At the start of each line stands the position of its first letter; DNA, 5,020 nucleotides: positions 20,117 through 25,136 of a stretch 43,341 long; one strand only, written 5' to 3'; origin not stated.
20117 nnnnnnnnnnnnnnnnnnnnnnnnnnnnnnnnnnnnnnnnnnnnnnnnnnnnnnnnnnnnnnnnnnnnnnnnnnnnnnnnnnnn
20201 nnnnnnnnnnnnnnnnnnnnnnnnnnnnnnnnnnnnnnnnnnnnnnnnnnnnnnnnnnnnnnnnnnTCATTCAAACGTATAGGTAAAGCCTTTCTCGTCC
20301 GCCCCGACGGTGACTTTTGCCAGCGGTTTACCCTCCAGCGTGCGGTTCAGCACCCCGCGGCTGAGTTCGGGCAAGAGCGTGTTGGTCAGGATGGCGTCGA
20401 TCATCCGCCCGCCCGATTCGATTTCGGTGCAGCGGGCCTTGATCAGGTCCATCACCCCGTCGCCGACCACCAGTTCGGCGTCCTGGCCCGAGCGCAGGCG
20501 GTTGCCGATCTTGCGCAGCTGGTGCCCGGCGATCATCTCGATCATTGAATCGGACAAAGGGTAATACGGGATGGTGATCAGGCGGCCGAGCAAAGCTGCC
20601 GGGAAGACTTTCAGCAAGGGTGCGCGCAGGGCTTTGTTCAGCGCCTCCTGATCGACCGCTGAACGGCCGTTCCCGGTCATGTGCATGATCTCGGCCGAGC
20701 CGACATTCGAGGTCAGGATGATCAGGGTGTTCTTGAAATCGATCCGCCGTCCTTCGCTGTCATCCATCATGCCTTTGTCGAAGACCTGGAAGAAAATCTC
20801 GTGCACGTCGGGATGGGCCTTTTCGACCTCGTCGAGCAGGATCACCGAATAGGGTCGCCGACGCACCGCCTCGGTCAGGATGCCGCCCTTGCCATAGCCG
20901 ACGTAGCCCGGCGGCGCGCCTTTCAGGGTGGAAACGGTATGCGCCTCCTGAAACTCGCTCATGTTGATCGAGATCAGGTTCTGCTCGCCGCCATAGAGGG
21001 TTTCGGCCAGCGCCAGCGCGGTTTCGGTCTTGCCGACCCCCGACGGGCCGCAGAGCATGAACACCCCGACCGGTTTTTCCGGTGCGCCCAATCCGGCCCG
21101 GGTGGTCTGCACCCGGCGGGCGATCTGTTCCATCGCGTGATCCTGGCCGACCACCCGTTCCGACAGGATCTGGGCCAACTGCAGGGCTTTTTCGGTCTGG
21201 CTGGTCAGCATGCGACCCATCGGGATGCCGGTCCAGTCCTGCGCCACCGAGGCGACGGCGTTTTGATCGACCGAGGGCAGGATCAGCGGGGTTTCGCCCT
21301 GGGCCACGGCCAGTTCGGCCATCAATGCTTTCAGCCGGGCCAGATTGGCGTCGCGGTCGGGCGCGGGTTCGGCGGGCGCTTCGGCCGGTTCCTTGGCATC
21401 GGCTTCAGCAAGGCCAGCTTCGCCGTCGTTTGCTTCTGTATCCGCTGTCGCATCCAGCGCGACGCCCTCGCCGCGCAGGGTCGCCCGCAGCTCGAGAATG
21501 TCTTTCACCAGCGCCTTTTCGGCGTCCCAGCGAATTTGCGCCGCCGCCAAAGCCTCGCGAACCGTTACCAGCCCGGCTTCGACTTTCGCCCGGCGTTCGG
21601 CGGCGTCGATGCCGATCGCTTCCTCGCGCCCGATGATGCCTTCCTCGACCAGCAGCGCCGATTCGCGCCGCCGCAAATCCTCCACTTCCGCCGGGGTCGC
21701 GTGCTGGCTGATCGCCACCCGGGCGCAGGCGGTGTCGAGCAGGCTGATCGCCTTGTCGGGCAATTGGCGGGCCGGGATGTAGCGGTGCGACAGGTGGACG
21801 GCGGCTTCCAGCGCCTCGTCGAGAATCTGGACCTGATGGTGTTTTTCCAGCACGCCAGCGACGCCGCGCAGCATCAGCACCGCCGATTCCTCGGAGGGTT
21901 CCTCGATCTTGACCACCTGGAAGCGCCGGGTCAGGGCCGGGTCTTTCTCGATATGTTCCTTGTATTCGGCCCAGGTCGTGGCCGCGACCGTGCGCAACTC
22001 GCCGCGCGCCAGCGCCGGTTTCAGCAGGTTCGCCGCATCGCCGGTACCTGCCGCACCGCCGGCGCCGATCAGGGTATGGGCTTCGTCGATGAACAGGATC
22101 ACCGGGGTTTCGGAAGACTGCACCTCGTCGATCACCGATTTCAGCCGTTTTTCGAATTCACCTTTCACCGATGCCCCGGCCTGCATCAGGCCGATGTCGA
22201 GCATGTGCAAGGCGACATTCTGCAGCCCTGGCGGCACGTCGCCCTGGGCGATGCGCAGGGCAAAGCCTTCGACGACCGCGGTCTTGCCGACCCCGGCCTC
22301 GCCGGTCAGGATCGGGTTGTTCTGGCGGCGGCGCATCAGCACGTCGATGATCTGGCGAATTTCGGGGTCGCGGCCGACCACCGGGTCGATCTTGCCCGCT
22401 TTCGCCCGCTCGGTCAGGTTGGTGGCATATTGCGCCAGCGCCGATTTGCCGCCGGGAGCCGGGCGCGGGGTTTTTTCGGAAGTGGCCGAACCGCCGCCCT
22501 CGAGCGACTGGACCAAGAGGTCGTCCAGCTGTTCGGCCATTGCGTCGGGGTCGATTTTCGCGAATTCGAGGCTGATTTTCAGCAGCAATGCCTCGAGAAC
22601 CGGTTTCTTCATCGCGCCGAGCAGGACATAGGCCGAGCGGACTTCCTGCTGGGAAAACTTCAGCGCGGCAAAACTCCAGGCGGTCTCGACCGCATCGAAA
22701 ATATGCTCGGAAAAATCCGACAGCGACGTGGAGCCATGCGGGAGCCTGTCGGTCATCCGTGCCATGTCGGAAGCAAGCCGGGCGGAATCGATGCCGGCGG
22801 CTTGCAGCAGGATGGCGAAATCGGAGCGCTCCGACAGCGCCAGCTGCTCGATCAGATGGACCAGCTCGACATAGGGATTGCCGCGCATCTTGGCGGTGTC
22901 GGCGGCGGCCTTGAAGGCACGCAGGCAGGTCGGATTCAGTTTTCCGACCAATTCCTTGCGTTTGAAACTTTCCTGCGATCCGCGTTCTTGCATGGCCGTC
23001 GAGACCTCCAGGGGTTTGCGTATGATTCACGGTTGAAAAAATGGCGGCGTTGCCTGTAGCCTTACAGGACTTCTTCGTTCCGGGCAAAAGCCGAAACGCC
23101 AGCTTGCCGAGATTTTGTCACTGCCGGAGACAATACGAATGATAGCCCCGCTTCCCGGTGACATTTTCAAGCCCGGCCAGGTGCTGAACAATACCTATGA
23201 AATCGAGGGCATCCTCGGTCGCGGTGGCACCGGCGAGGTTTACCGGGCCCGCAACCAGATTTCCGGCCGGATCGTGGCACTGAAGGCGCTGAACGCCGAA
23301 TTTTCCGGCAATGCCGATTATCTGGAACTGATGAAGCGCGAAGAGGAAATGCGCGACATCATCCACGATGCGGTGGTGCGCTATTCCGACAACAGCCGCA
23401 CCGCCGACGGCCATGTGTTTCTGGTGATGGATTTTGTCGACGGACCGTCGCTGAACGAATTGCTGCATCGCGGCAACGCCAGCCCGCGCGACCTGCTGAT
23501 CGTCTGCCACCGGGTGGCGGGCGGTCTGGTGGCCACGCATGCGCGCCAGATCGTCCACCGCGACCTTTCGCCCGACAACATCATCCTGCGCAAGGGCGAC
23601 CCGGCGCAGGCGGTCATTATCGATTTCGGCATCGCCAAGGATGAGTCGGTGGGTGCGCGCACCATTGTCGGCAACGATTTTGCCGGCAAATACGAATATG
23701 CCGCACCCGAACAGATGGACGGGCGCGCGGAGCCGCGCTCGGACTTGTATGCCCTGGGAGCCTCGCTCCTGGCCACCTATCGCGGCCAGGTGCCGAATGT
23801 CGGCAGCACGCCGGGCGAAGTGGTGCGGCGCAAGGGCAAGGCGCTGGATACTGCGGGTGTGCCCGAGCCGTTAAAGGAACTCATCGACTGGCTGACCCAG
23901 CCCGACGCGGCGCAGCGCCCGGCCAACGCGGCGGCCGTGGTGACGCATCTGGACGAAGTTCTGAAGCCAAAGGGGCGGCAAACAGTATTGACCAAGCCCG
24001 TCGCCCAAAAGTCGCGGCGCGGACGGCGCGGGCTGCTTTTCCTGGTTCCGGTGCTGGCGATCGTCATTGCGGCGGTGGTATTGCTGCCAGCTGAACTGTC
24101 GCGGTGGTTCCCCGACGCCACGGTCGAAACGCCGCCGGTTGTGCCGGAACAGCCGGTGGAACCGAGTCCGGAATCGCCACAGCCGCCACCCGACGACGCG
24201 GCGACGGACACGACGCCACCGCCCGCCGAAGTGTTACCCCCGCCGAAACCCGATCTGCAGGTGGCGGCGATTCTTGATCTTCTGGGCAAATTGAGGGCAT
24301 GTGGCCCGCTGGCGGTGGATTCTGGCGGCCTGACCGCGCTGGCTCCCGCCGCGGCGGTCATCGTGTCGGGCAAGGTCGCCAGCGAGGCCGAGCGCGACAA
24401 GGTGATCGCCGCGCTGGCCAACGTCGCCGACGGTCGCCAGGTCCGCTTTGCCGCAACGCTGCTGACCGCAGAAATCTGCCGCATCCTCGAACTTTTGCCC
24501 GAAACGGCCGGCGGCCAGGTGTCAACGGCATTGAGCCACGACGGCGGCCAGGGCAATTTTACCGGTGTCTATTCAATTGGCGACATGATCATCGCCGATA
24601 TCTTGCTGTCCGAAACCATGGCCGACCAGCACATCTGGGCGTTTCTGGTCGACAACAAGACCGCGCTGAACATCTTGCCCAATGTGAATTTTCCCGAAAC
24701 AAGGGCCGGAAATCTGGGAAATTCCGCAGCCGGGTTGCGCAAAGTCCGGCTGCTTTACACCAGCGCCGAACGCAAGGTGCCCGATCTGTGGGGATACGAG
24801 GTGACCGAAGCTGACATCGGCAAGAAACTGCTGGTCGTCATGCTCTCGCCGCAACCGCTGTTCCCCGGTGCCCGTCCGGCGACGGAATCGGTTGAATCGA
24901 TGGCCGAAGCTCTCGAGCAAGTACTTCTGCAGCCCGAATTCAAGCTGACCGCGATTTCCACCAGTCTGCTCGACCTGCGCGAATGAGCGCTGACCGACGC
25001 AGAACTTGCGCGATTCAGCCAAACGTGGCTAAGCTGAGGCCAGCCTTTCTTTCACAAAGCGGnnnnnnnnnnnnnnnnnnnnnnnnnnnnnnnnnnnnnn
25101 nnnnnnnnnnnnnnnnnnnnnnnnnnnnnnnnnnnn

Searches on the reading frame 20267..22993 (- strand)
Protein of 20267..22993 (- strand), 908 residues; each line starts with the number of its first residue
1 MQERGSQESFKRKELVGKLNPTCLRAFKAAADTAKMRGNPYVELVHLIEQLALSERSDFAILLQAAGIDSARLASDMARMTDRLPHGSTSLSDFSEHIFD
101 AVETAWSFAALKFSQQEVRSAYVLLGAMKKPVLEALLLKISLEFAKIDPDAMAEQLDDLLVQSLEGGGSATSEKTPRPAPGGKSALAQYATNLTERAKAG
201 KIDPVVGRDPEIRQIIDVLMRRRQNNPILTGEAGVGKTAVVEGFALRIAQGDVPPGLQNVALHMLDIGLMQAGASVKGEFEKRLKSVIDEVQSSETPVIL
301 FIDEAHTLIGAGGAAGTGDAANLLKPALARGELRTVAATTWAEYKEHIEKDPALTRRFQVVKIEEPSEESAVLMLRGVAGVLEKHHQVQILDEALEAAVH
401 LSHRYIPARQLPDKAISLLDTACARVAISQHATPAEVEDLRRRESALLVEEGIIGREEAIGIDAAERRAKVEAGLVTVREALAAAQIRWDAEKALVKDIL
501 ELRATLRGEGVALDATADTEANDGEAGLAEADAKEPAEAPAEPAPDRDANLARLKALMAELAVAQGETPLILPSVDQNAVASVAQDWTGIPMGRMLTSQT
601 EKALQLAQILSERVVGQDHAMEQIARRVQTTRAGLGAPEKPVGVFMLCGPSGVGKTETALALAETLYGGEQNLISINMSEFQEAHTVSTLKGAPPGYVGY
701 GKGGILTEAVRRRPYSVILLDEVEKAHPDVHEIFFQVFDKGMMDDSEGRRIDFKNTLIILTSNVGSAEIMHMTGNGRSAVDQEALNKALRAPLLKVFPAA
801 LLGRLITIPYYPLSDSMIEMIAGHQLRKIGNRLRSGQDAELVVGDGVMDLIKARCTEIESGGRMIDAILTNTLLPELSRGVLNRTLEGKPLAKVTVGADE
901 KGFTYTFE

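Call 11: search_protein_families(library=pfam, proteins=[window:20267-22993:-], max_evalue=0.001)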
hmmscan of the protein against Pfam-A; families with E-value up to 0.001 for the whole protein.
window:20267-22993:- (908 aa): 15 families
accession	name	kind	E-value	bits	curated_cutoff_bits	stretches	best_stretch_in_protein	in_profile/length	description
PF07724.20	AAA_2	-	2.9e-55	187.3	27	1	640-806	1-164/166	AAA domain (Cdc48 subfamily)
PF17871.7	AAA_lid_9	-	1.1e-30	106.1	22.8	1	367-459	1-93/104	AAA lid domain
PF00004.35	AAA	-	1.8e-19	70.9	21.2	2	228-359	2-124/131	ATPase family associated with various cellular activities (AAA)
PF07728.20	AAA_5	-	1.6e-12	48.1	22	1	645-766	2-125/139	AAA domain (dynein-related subfamily)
PF13191.12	AAA_16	-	5.7e-11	43.6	32.6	1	205-251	2-51/167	AAA ATPase domain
PF10431.15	ClpB_D2-small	-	4.6e-10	39.8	21.9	1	813-887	1-74/81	C-terminal, D2-small domain, of ClpB protein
PF13401.12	AAA_22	-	4.6e-09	37.1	27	0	643-685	6-48/130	AAA domain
PF13481.12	AAA_25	-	2.1e-06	27.9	27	0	205-302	15-109/195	AAA domain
PF00158.32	Sigma54_activat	-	6.6e-06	26.3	20.2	1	644-746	24-125/168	Sigma-54 interaction domain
PF20720.3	nSTAND3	-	2.1e-05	24.7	27.2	0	644-685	19-58/155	Novel STAND NTPase 3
PF12775.13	AAA_7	-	2.2e-05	24.5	25.8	0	645-687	36-78/181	P-loop containing dynein motor region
PF05729.18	NACHT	-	9.6e-05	22.7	26.7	0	228-257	4-33/167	NACHT domain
PF01637.24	ATPase_2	-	0.00025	21.4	33.2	0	207-245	3-41/225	ATPase domain predominantly from Archaea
PF06414.18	Zeta_toxin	-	0.00036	20.5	22.3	0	637-685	12-58/199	Zeta toxin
PF05621.17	TniB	-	0.00055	19.9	22.4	0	285-364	109-185/189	Bacterial TniB protein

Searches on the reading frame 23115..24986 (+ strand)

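Call 11: search_protein_families(library=pfam, proteins=[window:23115-24986:+], max_evalue=0.001)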
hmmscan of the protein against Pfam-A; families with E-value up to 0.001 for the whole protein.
window:23115-24986:+ (623 aa): 4 families
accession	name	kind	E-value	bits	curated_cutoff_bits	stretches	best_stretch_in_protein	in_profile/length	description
PF00069.31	Pkinase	-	1.9e-32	113.2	31.7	1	28-274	1-256/263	Protein kinase domain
PF07714.23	PK_Tyr_Ser-Thr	-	9.8e-22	77.9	23.1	1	31-270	4-250/258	Protein tyrosine and serine/threonine kinase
PF01636.29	APH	-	9.7e-05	22.7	23.2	0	141-174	165-197/239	Phosphotransferase enzyme family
PF03109.22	ABC1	-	0.00016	21.3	22.9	1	101-178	143-218/244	ABC1 atypical kinase-like domain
